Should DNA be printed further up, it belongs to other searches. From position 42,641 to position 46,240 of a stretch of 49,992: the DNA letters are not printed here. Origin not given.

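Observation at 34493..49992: Second giant ORF is open to the right window edge and weaves repeatedly through the membrane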

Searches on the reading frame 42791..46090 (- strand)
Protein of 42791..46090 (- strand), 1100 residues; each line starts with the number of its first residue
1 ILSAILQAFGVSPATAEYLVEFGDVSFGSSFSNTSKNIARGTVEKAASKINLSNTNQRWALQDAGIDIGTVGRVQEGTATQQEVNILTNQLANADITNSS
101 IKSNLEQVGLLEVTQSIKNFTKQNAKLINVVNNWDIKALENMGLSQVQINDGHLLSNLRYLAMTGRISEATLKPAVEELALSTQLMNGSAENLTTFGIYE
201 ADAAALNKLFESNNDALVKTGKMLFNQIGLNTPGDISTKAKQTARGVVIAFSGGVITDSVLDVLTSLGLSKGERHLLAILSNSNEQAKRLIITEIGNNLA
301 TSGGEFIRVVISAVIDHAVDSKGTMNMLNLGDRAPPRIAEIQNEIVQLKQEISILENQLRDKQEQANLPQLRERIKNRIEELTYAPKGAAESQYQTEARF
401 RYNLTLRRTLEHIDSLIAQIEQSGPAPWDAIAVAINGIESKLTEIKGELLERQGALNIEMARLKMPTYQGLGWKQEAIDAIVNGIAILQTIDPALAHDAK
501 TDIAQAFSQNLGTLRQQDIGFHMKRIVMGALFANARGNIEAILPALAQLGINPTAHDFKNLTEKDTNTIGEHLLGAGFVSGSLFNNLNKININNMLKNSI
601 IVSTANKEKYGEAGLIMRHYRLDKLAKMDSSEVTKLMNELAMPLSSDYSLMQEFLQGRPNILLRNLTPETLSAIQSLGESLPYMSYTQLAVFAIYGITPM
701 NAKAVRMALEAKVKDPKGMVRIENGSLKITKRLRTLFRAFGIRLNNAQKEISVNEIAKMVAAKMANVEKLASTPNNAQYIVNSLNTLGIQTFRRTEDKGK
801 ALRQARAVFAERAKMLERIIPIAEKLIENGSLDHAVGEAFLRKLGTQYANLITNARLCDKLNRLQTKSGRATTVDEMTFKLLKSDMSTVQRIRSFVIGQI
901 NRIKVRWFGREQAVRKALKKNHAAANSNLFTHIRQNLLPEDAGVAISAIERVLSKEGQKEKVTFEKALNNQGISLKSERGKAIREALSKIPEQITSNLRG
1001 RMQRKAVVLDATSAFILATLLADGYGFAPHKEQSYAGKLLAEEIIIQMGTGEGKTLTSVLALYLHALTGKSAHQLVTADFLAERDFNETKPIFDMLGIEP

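Call 24: search_protein_families(library=ncbifam, proteins=[window:42791-46090:-], max_evalue=0.1)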
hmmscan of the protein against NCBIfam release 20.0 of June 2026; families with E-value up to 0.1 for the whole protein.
window:42791-46090:- (1100 aa): 10 families
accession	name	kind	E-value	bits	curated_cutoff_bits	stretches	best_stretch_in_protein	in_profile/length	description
NF006630.0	PRK09200.1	subfamily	1.9e-15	56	862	1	1026-1098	76-148/789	preprotein translocase subunit SecA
TIGR00963.1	secA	equivalog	6.4e-15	54.5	800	1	1025-1099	53-127/787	preprotein translocase subunit SecA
TIGR03714.1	secA2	equivalog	9.6e-15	53.9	930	1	1026-1098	68-140/762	accessory Sec system translocase SecA2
NF009538.1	PRK12904.1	equivalog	3.2e-14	52.1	814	1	1027-1099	77-149/814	preprotein translocase subunit SecA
TIGR04221.1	SecA2_Mycobac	equivalog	2.8e-12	45.7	725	1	1008-1098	55-146/762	accessory Sec system translocase SecA2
TIGR04397.1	SecA2_Bac_anthr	exception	3.7e-11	41.9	1085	1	1032-1098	81-147/774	accessory Sec system translocase SecA2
NF009536.0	PRK12901.1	equivalog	1.5e-10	39.8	1493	1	1033-1098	176-241/1118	preprotein translocase subunit SecA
NF012136.0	SecA2_Lm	equivalog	2.2e-06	25.9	1100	1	1040-1098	87-145/776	accessory Sec system translocase SecA2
NF007697.0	PRK10378.1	subfamily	0.017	14.3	297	1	744-828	106-192/375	iron uptake system protein EfeO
TIGR01926.1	peroxid_rel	subfamily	0.085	12.6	81.8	0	96-169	98-169/178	peroxidase-related enzyme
